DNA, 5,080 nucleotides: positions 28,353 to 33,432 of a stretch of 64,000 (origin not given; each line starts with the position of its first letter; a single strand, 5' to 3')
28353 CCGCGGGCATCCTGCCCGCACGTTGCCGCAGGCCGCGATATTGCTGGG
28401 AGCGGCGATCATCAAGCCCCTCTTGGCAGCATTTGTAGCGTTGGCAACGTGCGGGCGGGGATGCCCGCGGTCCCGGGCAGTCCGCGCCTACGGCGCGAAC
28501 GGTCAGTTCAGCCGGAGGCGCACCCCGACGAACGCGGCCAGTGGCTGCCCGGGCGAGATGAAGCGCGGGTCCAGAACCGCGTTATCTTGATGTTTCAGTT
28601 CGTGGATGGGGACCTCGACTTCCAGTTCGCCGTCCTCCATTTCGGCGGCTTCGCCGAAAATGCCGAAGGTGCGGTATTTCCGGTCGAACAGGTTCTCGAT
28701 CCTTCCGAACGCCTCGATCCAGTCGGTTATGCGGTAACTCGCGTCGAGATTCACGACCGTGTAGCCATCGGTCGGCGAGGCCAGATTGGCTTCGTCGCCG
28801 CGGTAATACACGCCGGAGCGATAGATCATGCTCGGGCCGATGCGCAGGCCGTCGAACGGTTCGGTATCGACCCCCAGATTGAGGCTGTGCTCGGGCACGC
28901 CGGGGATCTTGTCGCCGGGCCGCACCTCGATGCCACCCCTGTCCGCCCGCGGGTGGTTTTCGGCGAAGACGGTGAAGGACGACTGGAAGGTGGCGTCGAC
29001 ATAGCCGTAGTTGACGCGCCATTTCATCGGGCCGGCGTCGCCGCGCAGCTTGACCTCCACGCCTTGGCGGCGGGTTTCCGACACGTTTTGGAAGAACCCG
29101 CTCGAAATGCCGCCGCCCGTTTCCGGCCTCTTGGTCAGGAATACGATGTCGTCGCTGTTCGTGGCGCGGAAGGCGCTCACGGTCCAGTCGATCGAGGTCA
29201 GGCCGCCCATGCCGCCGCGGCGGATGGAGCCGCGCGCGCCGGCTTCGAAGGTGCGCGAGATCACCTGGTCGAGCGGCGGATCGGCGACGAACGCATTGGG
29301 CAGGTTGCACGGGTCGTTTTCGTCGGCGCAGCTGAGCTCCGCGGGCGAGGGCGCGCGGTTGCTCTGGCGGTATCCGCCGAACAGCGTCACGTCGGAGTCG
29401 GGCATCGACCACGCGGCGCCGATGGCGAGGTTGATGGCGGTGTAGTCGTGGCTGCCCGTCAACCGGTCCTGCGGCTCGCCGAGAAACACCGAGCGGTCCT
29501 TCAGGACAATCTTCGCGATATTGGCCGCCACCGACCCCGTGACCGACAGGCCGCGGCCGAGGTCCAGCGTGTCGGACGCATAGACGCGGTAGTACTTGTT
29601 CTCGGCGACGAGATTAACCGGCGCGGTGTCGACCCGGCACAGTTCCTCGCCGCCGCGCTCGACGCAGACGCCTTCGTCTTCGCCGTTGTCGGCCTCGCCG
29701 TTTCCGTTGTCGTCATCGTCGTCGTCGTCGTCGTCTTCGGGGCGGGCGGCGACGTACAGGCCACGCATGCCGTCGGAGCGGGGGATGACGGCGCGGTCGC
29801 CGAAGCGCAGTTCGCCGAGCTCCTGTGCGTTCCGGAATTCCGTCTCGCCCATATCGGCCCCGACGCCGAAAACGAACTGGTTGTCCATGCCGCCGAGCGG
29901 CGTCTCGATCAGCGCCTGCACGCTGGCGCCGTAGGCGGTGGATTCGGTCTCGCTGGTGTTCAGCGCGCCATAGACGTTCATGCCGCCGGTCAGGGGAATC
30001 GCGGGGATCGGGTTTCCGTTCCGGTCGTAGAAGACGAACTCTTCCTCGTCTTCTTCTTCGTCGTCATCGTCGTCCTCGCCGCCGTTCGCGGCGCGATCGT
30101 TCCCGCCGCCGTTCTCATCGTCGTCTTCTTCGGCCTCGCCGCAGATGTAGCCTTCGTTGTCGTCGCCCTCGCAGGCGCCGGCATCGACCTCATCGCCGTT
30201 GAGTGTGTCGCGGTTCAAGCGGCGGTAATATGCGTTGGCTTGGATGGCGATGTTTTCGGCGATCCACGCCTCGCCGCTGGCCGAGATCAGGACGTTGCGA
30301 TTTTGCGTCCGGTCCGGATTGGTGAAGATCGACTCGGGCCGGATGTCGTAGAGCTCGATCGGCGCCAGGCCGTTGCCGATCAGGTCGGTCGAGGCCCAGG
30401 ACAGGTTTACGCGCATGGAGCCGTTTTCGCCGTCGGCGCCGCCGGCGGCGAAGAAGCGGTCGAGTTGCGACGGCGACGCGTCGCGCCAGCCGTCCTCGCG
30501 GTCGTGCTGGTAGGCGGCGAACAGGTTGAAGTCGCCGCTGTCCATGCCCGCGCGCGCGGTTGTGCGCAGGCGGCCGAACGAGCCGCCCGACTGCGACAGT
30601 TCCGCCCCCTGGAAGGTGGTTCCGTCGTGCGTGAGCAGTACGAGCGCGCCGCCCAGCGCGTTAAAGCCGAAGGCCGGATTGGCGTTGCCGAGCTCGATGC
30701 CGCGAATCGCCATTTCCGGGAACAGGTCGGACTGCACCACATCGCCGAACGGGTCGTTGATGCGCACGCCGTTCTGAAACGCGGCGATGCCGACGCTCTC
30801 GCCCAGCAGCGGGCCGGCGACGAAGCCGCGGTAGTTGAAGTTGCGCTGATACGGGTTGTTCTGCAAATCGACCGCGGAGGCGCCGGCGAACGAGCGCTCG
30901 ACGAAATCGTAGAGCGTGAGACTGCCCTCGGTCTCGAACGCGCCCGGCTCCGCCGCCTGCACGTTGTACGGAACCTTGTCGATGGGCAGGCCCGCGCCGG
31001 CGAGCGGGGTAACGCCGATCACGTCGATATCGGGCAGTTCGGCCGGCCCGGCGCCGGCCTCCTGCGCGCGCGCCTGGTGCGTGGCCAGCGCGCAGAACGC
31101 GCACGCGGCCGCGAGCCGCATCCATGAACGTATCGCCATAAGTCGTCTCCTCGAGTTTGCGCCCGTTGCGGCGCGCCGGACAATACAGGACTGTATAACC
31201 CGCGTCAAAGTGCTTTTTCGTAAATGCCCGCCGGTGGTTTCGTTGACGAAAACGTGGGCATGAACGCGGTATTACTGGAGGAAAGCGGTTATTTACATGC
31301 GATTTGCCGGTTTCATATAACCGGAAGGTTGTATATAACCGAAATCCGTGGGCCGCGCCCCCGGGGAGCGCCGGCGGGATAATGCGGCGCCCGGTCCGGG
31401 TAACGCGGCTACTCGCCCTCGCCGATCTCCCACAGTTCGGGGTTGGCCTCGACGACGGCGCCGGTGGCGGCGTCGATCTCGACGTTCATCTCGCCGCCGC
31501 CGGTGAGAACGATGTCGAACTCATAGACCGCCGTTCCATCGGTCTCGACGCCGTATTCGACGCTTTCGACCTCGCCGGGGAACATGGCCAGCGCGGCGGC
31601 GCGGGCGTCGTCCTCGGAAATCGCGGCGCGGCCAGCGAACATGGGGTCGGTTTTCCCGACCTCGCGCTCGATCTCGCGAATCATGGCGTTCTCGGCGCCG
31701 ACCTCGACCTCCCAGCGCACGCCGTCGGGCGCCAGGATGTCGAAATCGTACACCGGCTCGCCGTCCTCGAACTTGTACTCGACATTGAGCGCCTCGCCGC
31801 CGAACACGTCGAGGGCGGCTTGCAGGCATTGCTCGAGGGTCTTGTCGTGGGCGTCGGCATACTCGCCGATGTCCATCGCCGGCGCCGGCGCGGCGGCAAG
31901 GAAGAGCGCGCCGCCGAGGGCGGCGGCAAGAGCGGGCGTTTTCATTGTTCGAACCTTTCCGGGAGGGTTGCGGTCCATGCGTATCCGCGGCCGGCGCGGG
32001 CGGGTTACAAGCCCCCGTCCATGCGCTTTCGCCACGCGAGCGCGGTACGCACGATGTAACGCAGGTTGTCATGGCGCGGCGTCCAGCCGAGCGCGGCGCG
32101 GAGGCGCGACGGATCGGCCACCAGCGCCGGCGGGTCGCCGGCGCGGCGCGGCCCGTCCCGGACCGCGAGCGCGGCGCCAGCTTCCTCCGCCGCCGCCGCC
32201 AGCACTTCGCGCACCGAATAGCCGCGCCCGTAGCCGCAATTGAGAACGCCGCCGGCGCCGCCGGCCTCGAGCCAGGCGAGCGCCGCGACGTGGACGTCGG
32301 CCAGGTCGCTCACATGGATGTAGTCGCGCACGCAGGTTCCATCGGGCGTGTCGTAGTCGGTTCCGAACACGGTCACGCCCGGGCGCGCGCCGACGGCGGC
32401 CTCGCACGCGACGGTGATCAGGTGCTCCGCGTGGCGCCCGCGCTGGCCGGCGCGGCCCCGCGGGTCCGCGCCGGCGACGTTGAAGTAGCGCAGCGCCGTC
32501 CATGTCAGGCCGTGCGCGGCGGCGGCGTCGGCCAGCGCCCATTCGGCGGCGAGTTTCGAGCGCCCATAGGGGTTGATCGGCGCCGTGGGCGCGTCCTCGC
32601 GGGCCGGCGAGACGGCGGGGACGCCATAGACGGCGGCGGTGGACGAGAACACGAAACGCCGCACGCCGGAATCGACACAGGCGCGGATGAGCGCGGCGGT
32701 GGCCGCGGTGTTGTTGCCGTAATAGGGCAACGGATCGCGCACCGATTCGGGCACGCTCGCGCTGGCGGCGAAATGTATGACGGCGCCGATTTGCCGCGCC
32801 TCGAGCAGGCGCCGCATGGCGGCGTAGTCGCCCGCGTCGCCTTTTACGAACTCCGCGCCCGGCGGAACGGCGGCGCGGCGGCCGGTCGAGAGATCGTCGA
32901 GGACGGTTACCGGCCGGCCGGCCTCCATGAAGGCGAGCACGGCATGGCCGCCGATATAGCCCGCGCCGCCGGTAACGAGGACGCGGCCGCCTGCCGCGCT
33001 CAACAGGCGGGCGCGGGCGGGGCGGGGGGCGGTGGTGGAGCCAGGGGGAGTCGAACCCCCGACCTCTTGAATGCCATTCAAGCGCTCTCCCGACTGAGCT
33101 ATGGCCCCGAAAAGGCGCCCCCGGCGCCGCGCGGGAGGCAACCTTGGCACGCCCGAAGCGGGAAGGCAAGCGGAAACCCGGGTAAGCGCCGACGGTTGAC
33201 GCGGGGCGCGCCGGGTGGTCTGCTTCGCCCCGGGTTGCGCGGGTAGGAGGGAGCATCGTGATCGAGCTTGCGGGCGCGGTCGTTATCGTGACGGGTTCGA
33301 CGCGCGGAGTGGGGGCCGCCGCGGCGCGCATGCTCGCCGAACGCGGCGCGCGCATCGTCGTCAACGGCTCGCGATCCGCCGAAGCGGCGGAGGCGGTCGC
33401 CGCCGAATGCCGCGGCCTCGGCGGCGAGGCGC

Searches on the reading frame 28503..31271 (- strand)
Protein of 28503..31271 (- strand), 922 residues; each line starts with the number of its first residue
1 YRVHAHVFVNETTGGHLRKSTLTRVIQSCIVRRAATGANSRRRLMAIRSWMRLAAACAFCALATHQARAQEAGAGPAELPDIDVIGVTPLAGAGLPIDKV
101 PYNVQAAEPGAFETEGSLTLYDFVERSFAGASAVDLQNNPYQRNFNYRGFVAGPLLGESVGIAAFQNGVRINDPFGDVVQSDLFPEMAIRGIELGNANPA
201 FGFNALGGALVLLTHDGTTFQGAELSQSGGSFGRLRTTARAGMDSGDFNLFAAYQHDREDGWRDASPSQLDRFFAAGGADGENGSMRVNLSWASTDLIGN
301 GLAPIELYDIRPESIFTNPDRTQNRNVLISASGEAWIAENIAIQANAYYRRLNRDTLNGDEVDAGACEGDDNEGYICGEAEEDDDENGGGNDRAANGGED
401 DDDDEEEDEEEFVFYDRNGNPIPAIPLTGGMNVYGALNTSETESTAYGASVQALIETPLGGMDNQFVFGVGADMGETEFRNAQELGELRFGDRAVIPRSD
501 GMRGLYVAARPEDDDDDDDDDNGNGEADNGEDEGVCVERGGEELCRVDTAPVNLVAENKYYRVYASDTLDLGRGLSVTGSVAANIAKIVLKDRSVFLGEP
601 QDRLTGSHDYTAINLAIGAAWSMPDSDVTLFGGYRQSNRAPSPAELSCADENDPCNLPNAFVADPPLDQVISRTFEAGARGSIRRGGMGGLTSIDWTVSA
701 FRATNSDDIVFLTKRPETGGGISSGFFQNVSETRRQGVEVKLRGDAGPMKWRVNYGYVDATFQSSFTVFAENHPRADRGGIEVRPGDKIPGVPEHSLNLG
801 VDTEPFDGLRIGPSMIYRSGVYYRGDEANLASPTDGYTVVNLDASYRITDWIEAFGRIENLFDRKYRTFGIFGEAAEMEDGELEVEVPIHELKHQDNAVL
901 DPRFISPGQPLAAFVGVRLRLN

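Call 49: search_protein_families(library=pfam, proteins=[window:28503-31271:-], max_evalue=0.00001)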
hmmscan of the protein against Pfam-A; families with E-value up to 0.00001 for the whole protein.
window:28503-31271:- (922 aa): 1 family
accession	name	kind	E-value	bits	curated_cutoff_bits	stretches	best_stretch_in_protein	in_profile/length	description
PF00593.30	TonB_dep_Rec_b-barrel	-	7.7e-31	108.8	27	1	408-861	60-436/436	TonB dependent receptor-like, beta-barrel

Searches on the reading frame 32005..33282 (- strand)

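Call 49: search_protein_families(library=pfam, proteins=[window:32005-33282:-], max_evalue=0.00001)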
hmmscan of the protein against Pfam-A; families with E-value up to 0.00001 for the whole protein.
window:32005-33282:- (425 aa): 8 families
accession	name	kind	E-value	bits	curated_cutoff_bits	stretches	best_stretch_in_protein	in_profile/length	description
PF01370.27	Epimerase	-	2.5e-57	194.5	20.9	1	101-350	1-240/240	NAD dependent epimerase/dehydratase family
PF16363.11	GDP_Man_Dehyd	-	2.1e-43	149.5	27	1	102-404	1-323/332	GDP-mannose 4,6 dehydratase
PF04321.23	RmlD_sub_bind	-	1.2e-13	51.2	27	1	100-259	2-145/287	RmlD substrate binding domain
PF01073.25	3Beta_HSD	-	3.6e-12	46.3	22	1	102-255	1-162/280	3-beta hydroxysteroid dehydrogenase/isomerase family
PF13460.12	NAD_binding_10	-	3.9e-12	46.8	27.2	1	105-269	1-146/184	NAD(P)H-binding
PF02719.21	Polysacc_synt_2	-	9.9e-11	41.8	20.2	1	145-272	58-174/293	Polysaccharide biosynthesis protein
PF05368.20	NmrA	-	1.5e-09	38.3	27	1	100-216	4-108/298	NmrA-like family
PF07993.18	NAD_binding_4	-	2.4e-07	30.6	20.1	1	160-276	85-214/258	Male sterility protein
